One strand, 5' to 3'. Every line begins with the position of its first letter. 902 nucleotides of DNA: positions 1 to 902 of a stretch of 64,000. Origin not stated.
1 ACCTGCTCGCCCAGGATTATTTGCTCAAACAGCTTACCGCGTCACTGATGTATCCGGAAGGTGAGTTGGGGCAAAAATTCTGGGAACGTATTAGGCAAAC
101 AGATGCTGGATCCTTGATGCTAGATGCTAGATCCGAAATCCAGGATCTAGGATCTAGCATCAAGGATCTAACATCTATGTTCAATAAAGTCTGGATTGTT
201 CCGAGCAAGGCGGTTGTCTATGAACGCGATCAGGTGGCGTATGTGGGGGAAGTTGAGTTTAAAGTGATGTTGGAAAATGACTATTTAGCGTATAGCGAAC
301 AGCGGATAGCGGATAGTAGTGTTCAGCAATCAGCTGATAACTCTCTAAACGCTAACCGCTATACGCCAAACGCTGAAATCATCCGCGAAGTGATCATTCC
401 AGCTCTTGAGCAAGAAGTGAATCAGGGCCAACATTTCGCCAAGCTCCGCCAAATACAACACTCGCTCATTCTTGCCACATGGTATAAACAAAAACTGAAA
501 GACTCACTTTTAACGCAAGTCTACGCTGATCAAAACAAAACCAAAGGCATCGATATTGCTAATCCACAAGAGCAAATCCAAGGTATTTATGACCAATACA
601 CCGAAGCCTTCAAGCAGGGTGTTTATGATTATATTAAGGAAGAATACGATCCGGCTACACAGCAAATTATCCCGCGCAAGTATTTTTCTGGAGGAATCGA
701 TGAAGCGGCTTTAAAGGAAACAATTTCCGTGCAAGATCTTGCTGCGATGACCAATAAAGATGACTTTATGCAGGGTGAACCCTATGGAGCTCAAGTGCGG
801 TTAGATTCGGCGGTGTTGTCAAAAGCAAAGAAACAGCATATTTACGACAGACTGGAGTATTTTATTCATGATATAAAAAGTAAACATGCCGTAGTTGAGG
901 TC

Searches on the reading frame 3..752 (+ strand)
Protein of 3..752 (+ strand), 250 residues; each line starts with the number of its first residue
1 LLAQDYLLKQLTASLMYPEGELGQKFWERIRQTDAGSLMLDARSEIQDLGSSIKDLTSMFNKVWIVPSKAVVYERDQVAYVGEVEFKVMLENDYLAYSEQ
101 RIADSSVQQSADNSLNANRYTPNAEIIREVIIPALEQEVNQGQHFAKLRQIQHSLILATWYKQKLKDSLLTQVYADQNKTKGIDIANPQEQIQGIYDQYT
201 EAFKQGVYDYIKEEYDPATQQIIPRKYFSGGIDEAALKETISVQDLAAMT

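Call 44: find_homologous_proteins(query=window:3-752:+, max_evalue=0.00001)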
Query window:3-752:+ (250 aa): 462 proteins with E <= 0.00001 among 712 candidates; the best 120 are listed.
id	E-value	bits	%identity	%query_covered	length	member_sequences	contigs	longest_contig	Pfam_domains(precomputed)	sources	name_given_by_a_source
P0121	3.0e-68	248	55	93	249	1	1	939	-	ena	-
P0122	5.7e-68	247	53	96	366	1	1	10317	-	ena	-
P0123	6.6e-67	243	50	98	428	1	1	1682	-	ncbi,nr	ncbi:MAG: hypothetical protein KC618_07415, partial [Candidatus Omnitrophica bacterium]|nr:hypotheti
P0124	8.4e-67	243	57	92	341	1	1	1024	-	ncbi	ncbi:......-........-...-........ exonuclease RecJ, partial [hydrothermal vent metagenome]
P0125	8.7e-66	240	53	98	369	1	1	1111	-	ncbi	ncbi:hypothetical protein MNBD_BACTEROID05-813, partial [hydrothermal vent metagenome]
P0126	1.4e-65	239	54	93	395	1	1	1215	-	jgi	-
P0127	4.1e-65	237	49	94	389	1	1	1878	-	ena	-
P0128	3.3e-64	234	51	100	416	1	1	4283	-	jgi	-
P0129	1.1e-63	233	53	92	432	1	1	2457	PF00380.26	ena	-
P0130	9.8e-63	230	52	93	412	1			-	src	-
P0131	1.1e-62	230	49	96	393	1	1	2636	-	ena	-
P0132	1.5e-62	229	52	93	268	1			-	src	-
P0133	1.8e-62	229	52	93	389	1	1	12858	-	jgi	-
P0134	1.8e-62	229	52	93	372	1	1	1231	-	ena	-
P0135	1.9e-62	229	48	94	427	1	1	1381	-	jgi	-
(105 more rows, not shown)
